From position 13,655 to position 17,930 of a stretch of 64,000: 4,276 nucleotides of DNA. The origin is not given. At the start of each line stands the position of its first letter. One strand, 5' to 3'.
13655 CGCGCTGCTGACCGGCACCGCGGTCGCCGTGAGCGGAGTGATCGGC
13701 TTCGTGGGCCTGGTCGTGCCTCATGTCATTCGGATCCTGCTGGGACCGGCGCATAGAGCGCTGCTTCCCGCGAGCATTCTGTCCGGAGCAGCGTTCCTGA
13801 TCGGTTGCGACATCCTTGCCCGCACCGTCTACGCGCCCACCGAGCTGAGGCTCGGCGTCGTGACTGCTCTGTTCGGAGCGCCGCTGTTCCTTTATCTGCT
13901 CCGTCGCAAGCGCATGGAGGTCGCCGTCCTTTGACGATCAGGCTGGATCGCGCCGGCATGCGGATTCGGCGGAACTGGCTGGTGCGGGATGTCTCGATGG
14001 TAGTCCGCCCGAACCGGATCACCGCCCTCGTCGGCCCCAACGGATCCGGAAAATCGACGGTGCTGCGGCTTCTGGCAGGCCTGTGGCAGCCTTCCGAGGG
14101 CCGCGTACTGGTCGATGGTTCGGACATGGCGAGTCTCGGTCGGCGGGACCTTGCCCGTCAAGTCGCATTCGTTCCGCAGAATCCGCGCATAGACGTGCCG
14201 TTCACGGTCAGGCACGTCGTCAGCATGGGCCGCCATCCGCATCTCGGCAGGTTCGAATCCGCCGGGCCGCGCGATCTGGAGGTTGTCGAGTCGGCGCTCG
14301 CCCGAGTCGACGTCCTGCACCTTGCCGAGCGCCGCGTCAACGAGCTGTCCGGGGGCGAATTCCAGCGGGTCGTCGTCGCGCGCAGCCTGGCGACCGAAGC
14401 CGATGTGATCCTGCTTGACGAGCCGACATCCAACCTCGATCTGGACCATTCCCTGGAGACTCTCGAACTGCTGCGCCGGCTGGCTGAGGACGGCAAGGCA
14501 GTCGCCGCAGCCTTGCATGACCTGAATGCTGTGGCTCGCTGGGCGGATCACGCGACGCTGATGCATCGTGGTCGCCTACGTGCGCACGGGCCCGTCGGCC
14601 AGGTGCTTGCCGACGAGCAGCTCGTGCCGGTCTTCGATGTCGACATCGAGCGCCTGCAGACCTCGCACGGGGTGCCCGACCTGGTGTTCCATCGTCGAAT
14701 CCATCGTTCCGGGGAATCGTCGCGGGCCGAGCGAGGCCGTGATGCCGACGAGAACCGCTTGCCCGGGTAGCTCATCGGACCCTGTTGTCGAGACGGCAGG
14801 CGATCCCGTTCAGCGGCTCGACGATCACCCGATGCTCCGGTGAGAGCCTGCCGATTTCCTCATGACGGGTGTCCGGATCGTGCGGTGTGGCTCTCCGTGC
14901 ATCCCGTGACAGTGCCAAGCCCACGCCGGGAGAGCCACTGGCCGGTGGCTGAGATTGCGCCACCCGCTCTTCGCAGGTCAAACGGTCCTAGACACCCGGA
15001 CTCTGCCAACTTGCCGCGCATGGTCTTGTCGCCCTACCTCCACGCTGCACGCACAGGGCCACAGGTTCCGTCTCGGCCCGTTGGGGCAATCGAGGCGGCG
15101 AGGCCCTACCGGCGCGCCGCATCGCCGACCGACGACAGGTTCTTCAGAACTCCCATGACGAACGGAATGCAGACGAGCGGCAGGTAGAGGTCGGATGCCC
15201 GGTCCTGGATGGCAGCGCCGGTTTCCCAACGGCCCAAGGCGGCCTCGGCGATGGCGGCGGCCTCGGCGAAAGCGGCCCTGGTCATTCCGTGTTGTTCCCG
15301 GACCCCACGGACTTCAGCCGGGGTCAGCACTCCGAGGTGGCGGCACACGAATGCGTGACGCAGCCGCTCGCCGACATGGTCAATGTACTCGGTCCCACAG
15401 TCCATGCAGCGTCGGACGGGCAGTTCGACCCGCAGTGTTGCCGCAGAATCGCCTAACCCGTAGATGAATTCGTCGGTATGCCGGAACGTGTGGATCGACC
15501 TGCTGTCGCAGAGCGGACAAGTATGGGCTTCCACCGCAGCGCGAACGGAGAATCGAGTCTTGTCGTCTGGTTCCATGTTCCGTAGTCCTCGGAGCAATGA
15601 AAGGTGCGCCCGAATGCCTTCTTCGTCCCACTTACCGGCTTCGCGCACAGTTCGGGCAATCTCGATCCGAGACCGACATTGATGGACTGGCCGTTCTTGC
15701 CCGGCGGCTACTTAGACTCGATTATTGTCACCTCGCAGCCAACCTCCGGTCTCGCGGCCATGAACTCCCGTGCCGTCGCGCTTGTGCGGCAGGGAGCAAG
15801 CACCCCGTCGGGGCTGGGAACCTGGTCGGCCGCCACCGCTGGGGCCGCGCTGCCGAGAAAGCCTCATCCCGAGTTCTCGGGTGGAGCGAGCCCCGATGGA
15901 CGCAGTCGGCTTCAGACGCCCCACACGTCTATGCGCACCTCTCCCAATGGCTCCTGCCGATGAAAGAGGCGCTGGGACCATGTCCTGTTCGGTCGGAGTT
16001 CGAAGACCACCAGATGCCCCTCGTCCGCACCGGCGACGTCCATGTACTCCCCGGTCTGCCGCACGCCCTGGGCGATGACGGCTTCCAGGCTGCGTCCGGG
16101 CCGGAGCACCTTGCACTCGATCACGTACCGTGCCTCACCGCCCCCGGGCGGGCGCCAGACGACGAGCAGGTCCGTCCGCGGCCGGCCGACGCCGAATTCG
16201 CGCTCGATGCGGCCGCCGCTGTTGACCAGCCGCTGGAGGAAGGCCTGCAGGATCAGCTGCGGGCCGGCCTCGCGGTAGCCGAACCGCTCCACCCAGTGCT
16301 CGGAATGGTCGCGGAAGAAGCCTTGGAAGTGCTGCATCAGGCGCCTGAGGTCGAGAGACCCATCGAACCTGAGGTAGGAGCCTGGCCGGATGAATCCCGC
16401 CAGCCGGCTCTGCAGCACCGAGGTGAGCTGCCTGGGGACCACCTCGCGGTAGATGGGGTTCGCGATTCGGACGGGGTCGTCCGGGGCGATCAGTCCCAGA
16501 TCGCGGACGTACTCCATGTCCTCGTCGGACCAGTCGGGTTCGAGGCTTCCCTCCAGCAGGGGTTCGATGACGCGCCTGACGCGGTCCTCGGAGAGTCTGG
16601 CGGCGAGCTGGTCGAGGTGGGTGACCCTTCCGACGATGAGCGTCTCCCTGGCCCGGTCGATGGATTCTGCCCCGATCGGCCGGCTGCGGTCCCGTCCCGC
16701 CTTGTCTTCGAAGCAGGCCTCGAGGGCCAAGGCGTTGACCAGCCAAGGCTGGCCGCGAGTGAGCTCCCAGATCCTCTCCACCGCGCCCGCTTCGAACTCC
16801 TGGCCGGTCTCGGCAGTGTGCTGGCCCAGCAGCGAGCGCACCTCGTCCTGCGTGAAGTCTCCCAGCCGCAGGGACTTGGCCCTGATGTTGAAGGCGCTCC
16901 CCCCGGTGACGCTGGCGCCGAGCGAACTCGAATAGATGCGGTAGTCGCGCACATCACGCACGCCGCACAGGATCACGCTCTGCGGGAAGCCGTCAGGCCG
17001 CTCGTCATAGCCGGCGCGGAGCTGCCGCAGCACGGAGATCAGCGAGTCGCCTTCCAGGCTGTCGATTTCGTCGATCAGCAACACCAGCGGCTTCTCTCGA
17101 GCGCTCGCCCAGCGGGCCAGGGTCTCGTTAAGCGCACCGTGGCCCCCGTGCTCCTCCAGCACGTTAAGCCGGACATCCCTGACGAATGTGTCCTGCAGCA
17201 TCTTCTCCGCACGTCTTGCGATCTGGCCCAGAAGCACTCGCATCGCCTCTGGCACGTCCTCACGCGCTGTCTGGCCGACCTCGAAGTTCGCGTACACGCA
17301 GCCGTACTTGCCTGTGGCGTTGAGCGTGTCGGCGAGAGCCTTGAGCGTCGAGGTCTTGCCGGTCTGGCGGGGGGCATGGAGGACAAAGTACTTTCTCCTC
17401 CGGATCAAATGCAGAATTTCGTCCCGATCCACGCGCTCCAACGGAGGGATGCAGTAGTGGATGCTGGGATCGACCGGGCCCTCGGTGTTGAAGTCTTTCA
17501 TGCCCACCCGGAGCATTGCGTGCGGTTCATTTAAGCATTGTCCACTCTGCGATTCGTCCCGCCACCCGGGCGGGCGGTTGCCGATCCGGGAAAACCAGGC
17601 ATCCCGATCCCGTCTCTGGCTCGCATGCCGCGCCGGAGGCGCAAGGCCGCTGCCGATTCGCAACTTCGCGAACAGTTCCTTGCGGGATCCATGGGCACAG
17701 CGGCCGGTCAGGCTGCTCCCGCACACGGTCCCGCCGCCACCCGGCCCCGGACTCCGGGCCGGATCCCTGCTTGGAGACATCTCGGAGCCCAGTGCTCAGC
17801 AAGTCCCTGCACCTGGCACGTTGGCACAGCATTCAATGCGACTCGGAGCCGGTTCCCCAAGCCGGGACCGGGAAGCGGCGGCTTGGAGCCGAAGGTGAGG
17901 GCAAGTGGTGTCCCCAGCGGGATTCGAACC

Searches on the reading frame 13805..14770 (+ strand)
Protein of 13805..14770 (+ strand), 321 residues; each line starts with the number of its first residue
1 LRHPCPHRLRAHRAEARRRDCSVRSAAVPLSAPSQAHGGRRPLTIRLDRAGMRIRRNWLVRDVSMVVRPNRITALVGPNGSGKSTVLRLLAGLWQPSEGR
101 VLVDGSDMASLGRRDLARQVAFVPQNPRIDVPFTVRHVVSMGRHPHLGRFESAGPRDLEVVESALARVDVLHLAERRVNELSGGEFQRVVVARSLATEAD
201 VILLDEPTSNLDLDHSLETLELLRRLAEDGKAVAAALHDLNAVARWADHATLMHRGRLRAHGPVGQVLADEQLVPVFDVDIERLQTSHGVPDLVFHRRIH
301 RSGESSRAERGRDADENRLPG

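Call 56: search_protein_families(library=pfam, proteins=[window:13805-14770:+], max_evalue=0.001)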
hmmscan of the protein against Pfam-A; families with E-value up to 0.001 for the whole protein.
window:13805-14770:+ (321 aa): 7 families
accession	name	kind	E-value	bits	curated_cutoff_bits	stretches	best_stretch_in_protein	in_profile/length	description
PF00005.33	ABC_tran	-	6.7e-33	114.6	25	1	61-209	2-137/137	ABC transporter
PF13304.12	AAA_21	-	1.7e-08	35.3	27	1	72-94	1-26/304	AAA domain, putative AbiEii toxin, Type IV TA system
PF13401.12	AAA_22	-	1.2e-05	26.1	27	1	70-232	5-115/130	AAA domain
PF02463.25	SMC_N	-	7.2e-05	22.7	40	0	70-87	24-41/220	RecF/RecN/SMC N terminal domain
PF13555.12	AAA_29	-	0.00023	21.3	27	1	63-87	15-39/61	P-loop containing region of AAA domain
PF13175.12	AAA_15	-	0.00029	21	32.1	1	61-107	15-64/374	AAA ATPase domain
PF13604.12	AAA_30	-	0.0003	21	27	1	67-102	15-50/191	AAA domain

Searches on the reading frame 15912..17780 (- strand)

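Call 9: search_protein_families(library=pfam, proteins=[window:15912-17780:-], max_evalue=0.001)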
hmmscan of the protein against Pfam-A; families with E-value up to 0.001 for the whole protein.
window:15912-17780:- (622 aa): 6 families
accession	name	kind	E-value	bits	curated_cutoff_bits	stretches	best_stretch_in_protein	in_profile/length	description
PF13401.12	AAA_22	-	7.4e-09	36.4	27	1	128-279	4-128/130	AAA domain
PF13191.12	AAA_16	-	7.1e-08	33.6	32.6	1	130-252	25-153/167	AAA ATPase domain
PF24883.2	NPHP3_N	-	5.1e-07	30.5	24.8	1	129-253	22-148/164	Nephrocystin 3, N-terminal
PF14516.12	AAA_35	-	4.4e-06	26.2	27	1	133-355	35-242/331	AAA-like domain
PF00004.35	AAA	-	3.9e-05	24.5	21.2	1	133-246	2-73/131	ATPase family associated with various cellular activities (AAA)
PF01637.24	ATPase_2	-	0.00023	21.5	33.2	1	121-349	10-223/225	ATPase domain predominantly from Archaea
